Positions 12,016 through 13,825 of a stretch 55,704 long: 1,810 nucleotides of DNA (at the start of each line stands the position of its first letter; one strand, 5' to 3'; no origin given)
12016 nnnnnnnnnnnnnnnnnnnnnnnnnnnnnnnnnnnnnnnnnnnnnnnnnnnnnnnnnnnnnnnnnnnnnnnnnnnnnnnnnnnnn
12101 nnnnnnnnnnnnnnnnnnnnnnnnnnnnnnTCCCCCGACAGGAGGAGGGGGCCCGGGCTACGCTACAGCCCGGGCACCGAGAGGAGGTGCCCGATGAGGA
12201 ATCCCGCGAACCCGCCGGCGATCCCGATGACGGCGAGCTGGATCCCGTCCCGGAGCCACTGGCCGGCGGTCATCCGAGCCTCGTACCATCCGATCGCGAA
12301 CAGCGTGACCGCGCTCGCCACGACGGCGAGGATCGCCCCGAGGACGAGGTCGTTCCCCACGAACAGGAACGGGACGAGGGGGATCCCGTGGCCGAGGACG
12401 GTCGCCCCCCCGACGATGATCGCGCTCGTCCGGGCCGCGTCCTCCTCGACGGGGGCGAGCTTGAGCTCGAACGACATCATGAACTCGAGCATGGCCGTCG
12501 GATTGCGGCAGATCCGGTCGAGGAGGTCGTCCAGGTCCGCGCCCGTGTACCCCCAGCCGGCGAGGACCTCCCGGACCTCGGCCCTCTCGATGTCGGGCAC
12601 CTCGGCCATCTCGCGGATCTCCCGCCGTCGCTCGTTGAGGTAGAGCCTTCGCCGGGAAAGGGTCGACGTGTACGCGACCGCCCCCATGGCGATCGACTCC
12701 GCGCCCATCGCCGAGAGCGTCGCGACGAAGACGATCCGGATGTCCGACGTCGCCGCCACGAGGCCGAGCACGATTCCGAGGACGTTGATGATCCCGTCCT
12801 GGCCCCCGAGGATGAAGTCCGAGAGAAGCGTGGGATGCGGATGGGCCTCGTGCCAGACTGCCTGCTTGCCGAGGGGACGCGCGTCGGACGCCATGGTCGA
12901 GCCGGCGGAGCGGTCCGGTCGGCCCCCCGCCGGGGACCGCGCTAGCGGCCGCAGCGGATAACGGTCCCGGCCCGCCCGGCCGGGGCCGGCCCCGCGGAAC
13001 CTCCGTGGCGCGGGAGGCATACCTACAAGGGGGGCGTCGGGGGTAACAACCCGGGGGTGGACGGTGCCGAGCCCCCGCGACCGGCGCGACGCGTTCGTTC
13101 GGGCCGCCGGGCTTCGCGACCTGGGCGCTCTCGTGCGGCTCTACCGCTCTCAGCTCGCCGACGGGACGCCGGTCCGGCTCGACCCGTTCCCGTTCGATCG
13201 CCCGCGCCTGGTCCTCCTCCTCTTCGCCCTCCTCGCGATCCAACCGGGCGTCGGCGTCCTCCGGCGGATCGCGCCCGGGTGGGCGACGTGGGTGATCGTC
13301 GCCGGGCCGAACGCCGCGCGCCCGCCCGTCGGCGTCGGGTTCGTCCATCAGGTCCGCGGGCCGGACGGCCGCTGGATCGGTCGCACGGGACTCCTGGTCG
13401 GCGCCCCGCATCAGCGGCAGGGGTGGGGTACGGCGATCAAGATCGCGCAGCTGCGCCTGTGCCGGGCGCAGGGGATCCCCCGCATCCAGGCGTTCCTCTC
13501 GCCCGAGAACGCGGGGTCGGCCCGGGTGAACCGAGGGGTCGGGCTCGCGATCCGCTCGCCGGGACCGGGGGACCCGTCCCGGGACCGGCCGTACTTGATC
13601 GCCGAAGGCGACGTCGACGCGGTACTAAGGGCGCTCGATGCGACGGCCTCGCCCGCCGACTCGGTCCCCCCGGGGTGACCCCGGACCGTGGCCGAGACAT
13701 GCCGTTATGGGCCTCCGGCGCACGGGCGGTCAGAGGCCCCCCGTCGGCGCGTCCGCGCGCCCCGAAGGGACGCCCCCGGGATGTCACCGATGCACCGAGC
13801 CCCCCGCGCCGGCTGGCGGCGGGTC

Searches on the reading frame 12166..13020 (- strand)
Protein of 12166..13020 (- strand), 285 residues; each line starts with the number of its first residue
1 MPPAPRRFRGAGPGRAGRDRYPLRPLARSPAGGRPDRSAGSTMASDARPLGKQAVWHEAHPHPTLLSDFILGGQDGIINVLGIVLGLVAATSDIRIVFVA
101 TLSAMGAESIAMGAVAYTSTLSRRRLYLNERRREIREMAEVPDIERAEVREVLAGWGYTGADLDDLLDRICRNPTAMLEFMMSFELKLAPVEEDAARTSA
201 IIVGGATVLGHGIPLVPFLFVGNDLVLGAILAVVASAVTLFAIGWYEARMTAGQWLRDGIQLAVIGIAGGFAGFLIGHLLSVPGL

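Call 81: search_protein_families(library=pfam, proteins=[window:12166-13020:-], max_evalue=0.001)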
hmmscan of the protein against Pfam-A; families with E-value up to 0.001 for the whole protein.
window:12166-13020:- (285 aa): 1 family
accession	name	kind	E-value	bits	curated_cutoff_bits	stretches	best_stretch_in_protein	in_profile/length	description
PF01988.24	VIT1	-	1.5e-44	152.9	28.1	1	66-278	1-214/214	VIT family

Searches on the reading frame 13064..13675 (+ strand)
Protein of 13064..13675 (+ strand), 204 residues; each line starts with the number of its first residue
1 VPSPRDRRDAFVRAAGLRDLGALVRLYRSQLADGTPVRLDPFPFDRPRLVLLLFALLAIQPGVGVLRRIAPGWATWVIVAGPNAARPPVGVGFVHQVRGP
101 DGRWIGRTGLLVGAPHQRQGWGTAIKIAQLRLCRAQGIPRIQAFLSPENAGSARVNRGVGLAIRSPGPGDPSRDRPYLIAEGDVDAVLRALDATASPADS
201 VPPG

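Call 81: search_protein_families(library=pfam, proteins=[window:13064-13675:+], max_evalue=0.001)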
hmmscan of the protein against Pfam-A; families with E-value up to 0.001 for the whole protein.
window:13064-13675:+ (204 aa): 1 family
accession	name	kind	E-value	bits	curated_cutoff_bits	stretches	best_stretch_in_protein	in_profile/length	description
PF13302.13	Acetyltransf_3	-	7.5e-06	27.1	25.4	1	71-160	52-136/138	Acetyltransferase (GNAT) domain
